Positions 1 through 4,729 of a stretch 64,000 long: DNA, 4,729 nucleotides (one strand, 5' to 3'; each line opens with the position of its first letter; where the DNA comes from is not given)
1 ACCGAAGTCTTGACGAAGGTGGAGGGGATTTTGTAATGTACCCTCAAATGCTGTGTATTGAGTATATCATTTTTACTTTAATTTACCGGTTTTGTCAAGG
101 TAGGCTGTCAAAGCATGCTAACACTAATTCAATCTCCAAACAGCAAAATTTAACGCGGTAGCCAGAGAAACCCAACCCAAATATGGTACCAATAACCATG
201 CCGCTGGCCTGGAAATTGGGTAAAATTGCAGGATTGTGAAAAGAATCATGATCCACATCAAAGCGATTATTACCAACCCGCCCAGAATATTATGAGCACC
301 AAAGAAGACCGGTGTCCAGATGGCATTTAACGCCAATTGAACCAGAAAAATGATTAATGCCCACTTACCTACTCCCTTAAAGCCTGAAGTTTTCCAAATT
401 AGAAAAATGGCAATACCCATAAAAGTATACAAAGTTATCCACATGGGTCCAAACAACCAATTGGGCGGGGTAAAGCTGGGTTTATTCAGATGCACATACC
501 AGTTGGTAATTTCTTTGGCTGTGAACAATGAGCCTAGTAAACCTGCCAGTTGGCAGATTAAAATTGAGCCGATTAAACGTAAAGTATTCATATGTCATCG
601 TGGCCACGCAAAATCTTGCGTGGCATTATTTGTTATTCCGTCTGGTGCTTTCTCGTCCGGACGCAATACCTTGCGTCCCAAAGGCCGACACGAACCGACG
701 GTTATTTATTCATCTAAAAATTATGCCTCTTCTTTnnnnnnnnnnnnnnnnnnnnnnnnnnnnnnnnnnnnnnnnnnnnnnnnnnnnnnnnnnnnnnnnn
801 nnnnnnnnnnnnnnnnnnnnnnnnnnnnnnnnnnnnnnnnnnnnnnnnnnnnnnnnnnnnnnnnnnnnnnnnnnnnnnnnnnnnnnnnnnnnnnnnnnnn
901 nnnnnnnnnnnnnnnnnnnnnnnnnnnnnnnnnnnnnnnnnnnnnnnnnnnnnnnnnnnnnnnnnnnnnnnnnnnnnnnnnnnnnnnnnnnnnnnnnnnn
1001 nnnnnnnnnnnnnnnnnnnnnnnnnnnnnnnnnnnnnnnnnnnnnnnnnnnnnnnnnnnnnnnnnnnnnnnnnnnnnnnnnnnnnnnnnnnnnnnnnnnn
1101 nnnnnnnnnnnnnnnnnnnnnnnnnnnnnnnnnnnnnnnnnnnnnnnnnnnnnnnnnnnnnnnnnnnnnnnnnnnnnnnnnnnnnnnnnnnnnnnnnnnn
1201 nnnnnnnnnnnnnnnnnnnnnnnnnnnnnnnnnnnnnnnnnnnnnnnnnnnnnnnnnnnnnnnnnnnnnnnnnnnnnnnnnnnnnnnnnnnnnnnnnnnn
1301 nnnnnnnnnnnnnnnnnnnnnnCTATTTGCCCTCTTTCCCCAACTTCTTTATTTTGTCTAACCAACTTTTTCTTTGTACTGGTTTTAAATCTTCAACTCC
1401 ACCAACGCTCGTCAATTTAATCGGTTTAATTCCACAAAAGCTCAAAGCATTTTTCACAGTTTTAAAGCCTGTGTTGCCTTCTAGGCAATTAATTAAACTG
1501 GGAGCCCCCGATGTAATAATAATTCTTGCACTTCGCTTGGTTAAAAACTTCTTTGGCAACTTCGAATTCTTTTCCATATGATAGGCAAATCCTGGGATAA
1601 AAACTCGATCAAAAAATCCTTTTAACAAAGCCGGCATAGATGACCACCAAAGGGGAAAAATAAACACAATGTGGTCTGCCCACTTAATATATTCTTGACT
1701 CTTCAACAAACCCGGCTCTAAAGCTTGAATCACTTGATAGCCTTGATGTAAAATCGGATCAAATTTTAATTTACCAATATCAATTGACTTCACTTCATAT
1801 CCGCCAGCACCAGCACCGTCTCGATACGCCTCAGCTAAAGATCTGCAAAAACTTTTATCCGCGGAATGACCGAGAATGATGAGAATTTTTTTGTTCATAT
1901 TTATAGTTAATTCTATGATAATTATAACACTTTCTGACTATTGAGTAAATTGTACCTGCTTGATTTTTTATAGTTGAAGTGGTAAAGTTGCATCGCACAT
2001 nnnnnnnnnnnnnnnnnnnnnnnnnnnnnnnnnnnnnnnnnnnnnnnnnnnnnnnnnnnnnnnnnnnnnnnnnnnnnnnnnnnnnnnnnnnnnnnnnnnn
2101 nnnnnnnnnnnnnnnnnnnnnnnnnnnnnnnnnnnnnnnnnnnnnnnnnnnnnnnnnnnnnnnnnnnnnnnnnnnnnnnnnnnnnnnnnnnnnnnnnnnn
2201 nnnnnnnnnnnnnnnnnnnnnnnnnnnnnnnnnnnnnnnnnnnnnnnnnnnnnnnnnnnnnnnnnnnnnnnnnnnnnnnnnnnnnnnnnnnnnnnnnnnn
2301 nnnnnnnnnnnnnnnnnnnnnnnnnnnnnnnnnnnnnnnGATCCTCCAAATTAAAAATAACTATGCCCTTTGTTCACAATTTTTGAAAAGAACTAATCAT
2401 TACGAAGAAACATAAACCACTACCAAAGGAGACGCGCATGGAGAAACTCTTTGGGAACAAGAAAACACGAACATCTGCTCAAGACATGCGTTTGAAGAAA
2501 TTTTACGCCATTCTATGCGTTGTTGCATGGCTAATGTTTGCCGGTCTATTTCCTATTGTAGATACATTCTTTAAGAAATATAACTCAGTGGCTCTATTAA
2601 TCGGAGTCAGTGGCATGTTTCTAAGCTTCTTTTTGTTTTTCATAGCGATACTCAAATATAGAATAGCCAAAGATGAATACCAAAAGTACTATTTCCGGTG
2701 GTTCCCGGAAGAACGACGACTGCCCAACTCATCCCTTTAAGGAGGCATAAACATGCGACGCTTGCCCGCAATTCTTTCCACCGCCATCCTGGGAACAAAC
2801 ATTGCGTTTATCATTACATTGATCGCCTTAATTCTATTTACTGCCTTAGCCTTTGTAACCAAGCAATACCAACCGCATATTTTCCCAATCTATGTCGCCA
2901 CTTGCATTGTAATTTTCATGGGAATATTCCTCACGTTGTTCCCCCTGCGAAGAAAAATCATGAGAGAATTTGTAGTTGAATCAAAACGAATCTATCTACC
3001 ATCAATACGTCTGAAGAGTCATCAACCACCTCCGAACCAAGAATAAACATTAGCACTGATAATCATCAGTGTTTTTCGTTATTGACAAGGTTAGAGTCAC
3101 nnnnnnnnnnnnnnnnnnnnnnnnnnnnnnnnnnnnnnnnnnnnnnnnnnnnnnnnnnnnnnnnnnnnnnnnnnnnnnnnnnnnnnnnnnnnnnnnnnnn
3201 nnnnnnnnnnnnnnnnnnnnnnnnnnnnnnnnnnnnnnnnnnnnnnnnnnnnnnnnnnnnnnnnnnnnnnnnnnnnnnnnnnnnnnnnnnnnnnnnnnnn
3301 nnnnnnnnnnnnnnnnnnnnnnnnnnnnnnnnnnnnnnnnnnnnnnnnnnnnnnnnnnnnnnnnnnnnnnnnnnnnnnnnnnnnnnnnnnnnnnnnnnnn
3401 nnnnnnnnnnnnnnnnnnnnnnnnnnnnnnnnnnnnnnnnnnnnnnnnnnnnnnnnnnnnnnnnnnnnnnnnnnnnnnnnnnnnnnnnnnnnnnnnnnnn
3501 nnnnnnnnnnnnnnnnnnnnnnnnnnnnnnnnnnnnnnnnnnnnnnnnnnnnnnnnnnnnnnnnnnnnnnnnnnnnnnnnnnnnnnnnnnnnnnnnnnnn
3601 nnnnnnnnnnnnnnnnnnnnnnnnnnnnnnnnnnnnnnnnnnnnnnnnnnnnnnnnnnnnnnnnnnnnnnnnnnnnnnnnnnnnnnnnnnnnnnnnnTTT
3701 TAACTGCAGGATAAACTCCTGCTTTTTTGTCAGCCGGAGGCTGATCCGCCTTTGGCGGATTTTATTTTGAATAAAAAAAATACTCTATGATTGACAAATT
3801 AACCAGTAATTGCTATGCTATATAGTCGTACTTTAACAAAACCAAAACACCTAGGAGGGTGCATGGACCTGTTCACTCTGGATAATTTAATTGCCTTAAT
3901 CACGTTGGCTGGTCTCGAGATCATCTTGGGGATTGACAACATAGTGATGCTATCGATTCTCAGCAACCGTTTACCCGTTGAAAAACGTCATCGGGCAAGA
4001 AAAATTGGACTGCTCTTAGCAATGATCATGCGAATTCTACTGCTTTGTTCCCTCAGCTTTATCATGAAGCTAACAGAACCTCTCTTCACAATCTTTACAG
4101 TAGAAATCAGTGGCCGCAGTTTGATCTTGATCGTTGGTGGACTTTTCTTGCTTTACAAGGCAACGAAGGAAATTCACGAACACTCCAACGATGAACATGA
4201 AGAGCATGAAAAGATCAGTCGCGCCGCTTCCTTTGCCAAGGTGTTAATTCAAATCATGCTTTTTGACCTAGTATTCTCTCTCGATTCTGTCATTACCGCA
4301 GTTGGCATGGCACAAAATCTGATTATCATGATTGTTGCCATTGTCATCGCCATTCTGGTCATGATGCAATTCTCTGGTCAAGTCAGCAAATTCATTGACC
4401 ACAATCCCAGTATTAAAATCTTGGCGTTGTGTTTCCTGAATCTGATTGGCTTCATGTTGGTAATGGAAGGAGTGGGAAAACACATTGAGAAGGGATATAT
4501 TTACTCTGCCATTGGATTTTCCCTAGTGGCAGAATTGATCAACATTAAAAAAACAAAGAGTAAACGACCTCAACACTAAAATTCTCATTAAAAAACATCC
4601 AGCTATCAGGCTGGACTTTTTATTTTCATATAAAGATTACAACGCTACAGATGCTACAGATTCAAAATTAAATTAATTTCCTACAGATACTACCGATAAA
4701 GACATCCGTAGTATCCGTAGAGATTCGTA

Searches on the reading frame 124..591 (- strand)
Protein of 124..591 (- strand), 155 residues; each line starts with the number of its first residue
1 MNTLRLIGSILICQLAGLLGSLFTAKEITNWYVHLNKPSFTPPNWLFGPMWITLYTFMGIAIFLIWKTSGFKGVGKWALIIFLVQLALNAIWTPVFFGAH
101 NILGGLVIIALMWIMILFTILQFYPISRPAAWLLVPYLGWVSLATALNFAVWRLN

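Call 85: search_protein_families(library=pfam, proteins=[window:124-591:-], max_evalue=0.001)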
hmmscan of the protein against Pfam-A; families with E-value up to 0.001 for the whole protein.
window:124-591:- (155 aa): 1 family
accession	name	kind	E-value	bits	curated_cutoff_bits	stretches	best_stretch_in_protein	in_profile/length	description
PF03073.20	TspO_MBR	-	3.2e-50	170.1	24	1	10-153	2-145/145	TspO/MBR family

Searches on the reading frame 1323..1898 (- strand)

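Call 85: search_protein_families(library=pfam, proteins=[window:1323-1898:-], max_evalue=0.001)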
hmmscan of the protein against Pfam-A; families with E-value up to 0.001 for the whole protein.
window:1323-1898:- (191 aa): 2 families
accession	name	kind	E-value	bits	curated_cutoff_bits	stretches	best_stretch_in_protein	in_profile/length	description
PF02525.22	Flavodoxin_2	-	3.5e-37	128.5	27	1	3-173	1-183/198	Flavodoxin-like fold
PF03358.20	FMN_red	-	4.2e-15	56.1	24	1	4-101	2-98/152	NADPH-dependent FMN reductase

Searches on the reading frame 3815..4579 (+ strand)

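Call 27: search_protein_families(library=pfam, proteins=[window:3815-4579:+], max_evalue=0.001)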
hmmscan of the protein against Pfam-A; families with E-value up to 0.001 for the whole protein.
window:3815-4579:+ (254 aa): 2 families
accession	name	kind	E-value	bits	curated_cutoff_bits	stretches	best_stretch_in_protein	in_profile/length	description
PF03741.22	TerC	-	4.2e-49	167.1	27.8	1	30-218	2-177/178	Integral membrane protein TerC family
PF16882.10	DUF5079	-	6.5e-05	23.2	27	1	98-191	131-229/241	Domain of unknown function (DUF5079)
